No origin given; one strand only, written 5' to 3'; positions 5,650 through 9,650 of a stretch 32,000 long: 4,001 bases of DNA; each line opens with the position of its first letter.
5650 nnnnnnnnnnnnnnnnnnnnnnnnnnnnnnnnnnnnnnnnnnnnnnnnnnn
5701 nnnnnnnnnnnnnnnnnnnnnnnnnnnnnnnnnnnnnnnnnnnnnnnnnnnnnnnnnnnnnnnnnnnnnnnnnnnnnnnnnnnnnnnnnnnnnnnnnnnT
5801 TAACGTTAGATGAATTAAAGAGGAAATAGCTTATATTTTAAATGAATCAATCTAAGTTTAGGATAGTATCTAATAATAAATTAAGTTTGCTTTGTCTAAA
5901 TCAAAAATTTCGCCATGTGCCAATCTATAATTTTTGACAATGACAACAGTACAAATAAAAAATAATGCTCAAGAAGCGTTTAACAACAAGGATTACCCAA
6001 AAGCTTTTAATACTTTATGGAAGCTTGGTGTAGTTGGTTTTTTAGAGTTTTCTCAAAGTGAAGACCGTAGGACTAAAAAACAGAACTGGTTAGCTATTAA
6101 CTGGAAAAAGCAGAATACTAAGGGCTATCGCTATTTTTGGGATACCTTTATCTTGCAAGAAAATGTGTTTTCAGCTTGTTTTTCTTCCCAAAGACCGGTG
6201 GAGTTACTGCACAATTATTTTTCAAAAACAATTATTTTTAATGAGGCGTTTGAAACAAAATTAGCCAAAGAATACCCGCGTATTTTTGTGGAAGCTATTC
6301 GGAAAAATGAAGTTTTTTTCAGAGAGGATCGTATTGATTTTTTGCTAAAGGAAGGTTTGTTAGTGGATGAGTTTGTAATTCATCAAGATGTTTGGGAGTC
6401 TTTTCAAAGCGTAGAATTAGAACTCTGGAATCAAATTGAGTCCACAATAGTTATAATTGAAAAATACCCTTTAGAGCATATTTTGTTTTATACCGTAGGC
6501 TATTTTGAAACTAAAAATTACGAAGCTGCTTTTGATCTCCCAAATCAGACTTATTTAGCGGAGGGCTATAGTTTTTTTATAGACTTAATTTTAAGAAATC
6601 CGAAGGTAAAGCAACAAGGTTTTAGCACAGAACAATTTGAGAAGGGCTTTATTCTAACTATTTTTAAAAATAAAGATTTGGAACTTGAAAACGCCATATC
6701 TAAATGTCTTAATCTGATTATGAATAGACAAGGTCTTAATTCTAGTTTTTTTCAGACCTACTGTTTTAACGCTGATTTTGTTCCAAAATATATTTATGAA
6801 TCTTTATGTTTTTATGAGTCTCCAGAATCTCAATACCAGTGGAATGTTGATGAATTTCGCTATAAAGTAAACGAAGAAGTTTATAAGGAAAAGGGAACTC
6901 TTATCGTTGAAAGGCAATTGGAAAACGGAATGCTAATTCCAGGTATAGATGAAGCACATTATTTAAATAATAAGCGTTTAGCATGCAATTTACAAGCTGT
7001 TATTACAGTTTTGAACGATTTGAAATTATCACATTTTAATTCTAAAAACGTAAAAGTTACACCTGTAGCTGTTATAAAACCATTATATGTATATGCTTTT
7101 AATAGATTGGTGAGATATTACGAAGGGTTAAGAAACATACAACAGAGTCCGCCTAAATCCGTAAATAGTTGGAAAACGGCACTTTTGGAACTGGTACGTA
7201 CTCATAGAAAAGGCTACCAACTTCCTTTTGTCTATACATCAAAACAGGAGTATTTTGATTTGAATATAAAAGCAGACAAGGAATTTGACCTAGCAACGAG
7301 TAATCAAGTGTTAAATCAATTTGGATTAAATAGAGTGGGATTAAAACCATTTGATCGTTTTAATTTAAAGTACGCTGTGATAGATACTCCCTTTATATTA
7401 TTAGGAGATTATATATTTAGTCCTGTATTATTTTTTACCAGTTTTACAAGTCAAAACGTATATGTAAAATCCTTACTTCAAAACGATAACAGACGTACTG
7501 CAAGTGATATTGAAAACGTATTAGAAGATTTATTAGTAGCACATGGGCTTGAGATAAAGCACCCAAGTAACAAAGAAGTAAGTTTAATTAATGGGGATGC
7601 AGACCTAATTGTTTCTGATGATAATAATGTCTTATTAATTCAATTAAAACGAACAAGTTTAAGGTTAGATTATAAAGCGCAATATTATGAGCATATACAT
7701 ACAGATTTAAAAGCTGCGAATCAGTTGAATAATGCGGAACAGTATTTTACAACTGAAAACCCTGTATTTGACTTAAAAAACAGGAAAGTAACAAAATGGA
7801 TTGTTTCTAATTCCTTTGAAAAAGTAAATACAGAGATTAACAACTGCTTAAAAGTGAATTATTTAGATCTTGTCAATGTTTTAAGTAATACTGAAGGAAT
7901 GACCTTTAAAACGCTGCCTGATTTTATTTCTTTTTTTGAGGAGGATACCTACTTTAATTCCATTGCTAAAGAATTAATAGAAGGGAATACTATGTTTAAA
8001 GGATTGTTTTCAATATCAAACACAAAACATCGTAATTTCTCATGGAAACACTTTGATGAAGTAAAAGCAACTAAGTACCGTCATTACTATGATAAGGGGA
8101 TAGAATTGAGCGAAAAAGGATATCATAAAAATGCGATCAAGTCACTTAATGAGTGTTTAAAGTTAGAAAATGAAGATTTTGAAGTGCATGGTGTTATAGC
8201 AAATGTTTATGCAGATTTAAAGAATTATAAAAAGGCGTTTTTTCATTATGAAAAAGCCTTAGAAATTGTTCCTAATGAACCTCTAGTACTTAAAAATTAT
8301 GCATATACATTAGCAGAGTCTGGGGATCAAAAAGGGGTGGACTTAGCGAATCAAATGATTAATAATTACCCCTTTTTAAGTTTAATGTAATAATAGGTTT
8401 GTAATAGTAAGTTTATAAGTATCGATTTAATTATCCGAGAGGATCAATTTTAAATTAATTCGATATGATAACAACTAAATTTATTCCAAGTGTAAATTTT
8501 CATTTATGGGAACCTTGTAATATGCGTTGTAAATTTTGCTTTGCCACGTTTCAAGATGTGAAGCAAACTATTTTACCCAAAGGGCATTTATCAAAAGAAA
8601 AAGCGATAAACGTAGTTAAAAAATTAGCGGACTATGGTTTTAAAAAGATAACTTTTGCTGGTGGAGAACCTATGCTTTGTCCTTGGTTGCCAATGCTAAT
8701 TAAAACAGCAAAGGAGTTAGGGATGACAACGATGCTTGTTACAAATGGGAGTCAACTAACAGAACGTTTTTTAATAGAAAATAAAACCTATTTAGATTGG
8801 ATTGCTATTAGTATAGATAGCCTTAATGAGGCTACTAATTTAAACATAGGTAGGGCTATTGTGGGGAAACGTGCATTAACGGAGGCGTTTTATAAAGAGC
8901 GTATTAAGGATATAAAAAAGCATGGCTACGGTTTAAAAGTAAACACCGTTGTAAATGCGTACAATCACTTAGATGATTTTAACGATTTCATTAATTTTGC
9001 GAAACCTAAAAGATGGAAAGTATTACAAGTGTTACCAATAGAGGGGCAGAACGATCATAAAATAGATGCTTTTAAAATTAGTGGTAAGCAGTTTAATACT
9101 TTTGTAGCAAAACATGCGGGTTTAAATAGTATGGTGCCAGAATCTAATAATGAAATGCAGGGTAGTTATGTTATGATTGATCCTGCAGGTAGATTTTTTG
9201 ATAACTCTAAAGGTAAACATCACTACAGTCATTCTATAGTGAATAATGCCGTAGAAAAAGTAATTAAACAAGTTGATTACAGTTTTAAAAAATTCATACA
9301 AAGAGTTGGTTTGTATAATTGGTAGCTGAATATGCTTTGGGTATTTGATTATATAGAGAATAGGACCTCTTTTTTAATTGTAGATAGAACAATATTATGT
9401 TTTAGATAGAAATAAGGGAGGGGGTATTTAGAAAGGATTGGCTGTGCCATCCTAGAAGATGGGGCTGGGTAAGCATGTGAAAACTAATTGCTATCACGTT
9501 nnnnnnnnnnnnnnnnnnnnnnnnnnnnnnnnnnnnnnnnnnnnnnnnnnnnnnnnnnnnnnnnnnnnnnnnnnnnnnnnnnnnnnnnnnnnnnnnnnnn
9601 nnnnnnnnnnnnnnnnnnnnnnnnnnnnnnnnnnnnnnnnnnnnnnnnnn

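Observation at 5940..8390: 816-aa orphan protein with a PD-(D/E)xK-like core and terminal TPRs immediately upstream of pVip: candidate novel defence component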

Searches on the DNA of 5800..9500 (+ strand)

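Call 79: search_rna_families(source=window, start=5800, end=9500, threshold=evalue, max_evalue=1)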
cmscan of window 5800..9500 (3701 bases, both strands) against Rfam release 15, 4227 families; matches with E-value up to 1: 0.
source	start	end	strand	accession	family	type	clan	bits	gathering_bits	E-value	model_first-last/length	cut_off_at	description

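Call 82: build_rna_model(alignment_id=A9, structure=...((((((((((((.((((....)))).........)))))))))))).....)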
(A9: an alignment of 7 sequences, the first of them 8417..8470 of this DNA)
Model R1 built from alignment A9 (7 sequences, 54 columns); structure: as given.
model positions 54; base pairs 16; branch points 0; effective number of sequences 3; information 1.029 bits per position. Calibrated on 0.2 Mb of random sequence (short: E-values are rough).
structure used (alignment columns):
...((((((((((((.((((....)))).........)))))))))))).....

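Call 83: search_with_rna_model(model_id=R1, sources=[window, L001, L002, L003, L004, L006, L008, L009, L012, L013, L014, L015, L016, L017, L018, L019, L020, L021, L022, L023, L024, L025, L026, L027, L028, L029, L030, L031, L032], max_evalue=10, make_alignment=true, show_alignments=0)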
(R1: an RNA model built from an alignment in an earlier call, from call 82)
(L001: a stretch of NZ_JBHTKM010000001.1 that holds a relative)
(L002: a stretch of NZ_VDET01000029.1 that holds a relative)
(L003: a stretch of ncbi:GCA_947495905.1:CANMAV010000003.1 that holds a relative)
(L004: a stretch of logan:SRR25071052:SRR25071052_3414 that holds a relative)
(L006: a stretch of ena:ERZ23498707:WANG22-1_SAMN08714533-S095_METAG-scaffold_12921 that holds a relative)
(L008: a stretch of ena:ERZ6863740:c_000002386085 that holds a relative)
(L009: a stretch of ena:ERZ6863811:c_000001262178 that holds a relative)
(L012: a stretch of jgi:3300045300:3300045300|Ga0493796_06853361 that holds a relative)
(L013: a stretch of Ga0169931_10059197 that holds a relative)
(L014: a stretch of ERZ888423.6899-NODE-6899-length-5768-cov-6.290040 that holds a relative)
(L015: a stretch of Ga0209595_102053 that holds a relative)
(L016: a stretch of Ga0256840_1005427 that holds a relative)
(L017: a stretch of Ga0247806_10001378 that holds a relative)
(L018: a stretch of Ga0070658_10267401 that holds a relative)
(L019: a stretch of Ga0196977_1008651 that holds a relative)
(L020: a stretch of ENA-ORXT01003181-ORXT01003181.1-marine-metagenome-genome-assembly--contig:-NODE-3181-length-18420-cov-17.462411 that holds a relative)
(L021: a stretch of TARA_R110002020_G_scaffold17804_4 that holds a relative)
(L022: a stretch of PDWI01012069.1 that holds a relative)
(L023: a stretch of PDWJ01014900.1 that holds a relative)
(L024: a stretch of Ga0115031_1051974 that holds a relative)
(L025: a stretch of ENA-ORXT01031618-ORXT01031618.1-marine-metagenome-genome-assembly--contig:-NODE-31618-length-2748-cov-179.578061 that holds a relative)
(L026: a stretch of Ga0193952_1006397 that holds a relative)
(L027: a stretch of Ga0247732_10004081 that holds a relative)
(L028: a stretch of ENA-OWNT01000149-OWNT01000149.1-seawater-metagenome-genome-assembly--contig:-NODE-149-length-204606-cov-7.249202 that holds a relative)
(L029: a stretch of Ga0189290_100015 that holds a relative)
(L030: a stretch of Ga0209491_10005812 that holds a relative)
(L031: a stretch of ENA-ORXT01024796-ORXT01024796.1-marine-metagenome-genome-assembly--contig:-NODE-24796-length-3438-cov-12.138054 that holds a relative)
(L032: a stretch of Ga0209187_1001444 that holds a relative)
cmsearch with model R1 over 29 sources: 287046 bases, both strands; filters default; matches with E-value up to 10: 28.
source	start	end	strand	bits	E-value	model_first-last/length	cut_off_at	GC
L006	6710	6763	+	82.2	2.2e-15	1-54/54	no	0.19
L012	3301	3354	+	81.8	2.7e-15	1-54/54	no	0.22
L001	12492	12545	+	80.3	5.9e-15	1-54/54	no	0.26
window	8417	8470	+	76.6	4.2e-14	1-54/54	no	0.24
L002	12490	12542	+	75.4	8e-14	1-54/54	no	0.23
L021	8462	8515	+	73.4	2.3e-13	1-54/54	no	0.19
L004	10489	10541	+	70.8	9.2e-13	1-54/54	no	0.26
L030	6772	6826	+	33.8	0.00028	1-54/54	no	0.35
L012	3299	3352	-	31.6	0.0009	1-54/54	no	0.2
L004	16375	16413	-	27.3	0.0087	1-54/54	no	0.28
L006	6708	6761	-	25.7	0.021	1-54/54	no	0.19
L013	2849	2896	+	25.3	0.025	1-54/54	no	0.38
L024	149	201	+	25.1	0.028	1-54/54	no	0.28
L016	5227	5279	+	23.7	0.059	1-54/54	no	0.23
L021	8460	8513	-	22.9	0.09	1-54/54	no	0.19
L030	4704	4757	+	22.5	0.11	1-54/54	no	0.31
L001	12490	12543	-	22.2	0.13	1-54/54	no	0.26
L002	21547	21610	+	21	0.24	1-54/54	no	0.25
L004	13107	13167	-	20.4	0.33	1-54/54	no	0.23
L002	12486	12540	-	20.1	0.39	1-54/54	no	0.24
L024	1006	1051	+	18.8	0.79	1-54/54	no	0.24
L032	9870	9919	-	18.5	0.89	1-54/54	no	0.28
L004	10487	10539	-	17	2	1-54/54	no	0.26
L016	3477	3509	-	17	2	1-54/54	no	0.12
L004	16377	16415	+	15.4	4.7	1-54/54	no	0.26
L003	2703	2722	+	15.4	4.8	1-54/54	no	0.15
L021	2227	2250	-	14.8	6.3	1-54/54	no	0.21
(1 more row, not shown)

Alignment A10: 28 matches aligned to the model, 88 columns, each read 5' to 3' on its own strand. Consensus structure (alignment columns), stored with it:
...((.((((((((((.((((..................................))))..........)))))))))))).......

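Call 99: search_with_rna_model(model_id=R1, sources=[L013, L016, L020, L022, L023, L025, L030, L034, L035, L036], filters=off, max_evalue=10, make_alignment=false)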
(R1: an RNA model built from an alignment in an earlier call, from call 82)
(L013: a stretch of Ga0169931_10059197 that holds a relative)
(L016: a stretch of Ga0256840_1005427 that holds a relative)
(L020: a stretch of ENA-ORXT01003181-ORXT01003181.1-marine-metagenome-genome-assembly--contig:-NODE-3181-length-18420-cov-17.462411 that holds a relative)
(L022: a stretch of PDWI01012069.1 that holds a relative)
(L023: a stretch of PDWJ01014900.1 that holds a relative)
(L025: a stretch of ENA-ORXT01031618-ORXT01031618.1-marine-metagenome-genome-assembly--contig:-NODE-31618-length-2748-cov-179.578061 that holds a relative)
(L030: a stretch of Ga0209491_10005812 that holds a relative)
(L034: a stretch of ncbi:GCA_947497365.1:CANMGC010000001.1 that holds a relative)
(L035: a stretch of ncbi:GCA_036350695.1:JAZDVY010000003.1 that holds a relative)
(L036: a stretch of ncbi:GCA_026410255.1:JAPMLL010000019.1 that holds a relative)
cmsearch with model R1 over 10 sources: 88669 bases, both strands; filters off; matches with E-value up to 10: 33.
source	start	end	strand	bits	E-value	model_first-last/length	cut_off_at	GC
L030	6772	6826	+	33.8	8.8e-05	1-54/54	no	0.35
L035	4954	5006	+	26.5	0.004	1-54/54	no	0.28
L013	2849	2896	+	25.3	0.0077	1-54/54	no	0.38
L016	5227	5279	+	23.7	0.018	1-54/54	no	0.23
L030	4704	4757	+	22.5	0.034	1-54/54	no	0.31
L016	2738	2789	+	22.4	0.035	1-54/54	no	0.27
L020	4966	5022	+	19.2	0.2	1-54/54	no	0.28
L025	367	420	+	19.2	0.2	1-54/54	no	0.2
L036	4942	5006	+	18.4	0.3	1-54/54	no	0.22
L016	3479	3511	+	17.5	0.49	1-54/54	no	0.15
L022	7846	7906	+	17.2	0.55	1-54/54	no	0.21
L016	3477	3509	-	17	0.61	1-54/54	no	0.12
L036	9624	9653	-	16.2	0.93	1-54/54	no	0.23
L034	1693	1729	+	16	1.1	1-54/54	no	0.19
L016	718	761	+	15.1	1.7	1-54/54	no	0.27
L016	3194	3255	+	13.9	3.2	1-54/54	no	0.29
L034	4953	5006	+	13.8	3.4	1-54/54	no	0.26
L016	5027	5072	+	13.7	3.6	1-54/54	no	0.2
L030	5555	5580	+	13.7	3.6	1-54/54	no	0.23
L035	4602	4653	-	13.6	3.8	1-54/54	no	0.27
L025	2289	2345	+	13.5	3.9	1-54/54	no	0.3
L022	7708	7767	-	13.4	4.2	1-54/54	no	0.22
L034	9518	9556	-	13.1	4.8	1-54/54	no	0.18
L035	1789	1822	-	12.8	5.6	1-54/54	no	0.32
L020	4982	5034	-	12.7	6.1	1-54/54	no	0.26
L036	3632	3667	+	12.6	6.5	1-54/54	no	0.22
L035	1248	1305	-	12.5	6.6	1-54/54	no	0.26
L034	7686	7739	-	12.4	7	1-54/54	no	0.28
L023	3979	4043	+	12.1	8.3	1-54/54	no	0.18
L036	9665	9699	+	12.1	8.3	1-54/54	no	0.23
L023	2502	2543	+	11.9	9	1-54/54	no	0.29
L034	7449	7477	-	11.9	9.1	1-54/54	no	0.38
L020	4897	4934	+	11.8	9.7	1-54/54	no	0.32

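Call 106: build_rna_model(alignment_id=A12, structure=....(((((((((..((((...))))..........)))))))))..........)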
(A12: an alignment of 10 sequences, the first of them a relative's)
Model R2 built from alignment A12 (10 sequences, 55 columns); structure: as given.
model positions 50; base pairs 13; branch points 0; effective number of sequences 5.86; information 1.106 bits per position. Calibrated on 0.2 Mb of random sequence (short: E-values are rough).
structure used (alignment columns):
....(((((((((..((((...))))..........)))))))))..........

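Call 107: search_with_rna_model(model_id=R2, sources=[window, L001, L002, L003, L004, L006, L008, L009, L012, L013, L014, L015, L016, L017, L018, L019, L020, L021, L022, L023, L024, L025, L026, L027, L028, L029, L030, L031, L032, L033, L034, L035, L036], max_evalue=5, make_alignment=false)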
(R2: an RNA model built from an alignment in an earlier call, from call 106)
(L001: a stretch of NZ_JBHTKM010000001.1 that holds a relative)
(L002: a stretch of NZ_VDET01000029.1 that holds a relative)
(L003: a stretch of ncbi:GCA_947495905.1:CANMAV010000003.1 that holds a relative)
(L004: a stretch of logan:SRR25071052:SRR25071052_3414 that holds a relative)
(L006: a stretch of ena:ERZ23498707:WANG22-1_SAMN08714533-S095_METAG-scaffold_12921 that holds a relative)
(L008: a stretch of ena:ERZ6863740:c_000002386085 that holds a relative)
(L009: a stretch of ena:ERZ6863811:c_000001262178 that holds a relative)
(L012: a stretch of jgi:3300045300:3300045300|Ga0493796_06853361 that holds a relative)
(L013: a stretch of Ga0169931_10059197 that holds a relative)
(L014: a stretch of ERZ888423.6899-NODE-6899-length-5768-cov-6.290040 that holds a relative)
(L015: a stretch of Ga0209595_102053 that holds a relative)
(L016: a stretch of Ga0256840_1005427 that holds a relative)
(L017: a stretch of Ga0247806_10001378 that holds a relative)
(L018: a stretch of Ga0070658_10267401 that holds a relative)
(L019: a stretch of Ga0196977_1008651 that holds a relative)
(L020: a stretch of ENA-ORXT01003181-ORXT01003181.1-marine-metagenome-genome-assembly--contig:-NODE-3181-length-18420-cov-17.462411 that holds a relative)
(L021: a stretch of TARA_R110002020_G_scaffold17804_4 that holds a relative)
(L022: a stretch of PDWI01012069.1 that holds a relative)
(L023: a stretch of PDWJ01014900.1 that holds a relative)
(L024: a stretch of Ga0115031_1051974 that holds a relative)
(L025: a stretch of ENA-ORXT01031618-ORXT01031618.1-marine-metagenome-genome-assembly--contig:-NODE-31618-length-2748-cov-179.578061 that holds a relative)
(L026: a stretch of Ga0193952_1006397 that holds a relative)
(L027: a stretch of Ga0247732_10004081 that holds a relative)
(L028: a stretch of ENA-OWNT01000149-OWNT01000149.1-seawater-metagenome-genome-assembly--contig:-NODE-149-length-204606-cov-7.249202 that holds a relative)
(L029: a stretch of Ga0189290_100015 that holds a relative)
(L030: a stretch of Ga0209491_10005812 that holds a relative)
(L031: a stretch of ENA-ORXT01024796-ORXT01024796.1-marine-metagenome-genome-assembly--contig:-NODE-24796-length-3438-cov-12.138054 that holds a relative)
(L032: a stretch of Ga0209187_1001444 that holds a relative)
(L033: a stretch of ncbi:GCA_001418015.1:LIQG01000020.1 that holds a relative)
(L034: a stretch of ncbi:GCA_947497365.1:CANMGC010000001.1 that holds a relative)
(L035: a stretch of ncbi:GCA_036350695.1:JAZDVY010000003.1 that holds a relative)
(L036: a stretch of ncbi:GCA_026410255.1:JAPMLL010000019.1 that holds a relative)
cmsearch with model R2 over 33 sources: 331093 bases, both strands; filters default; matches with E-value up to 5: 25.
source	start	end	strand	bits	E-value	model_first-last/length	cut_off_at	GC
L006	4175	4224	+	78.3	1.4e-13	1-50/50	no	0.34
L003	7956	8006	+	76.6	3.3e-13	1-50/50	no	0.33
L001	9957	10006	+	75.7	5.1e-13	1-50/50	no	0.36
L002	9944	9994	+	73.8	1.3e-12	1-50/50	no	0.29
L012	759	809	+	73.1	1.9e-12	1-50/50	no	0.37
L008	268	318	+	69.8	9.5e-12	1-50/50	no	0.29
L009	1251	1301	+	69.8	9.5e-12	1-50/50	no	0.29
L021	5937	5988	+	66.3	5.3e-11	1-50/50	no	0.31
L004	7954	8004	+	65.6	7.8e-11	1-50/50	no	0.31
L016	2740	2789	+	63.6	2.1e-10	1-50/50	no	0.26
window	5896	5945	+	61.9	4.7e-10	1-50/50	no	0.3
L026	519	566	+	49.8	2e-07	1-50/50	no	0.35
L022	5810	5862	+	28.8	0.0065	1-50/50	no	0.26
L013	240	284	+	23.8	0.076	1-50/50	no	0.31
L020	13237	13326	-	22.4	0.16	1-50/50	no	0.24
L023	1455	1510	+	19.4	0.66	1-50/50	no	0.3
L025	368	420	+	19.4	0.68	1-50/50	no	0.21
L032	5855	5907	+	19.4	0.68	1-50/50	no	0.21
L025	2292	2345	+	18.7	0.94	1-50/50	no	0.26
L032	7779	7832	+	18.7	0.94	1-50/50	no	0.26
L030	4702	4754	+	16.7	2.6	1-50/50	no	0.3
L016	5229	5279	+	16.5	2.8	1-50/50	no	0.24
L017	414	462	+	16.2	3.3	1-50/50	no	0.43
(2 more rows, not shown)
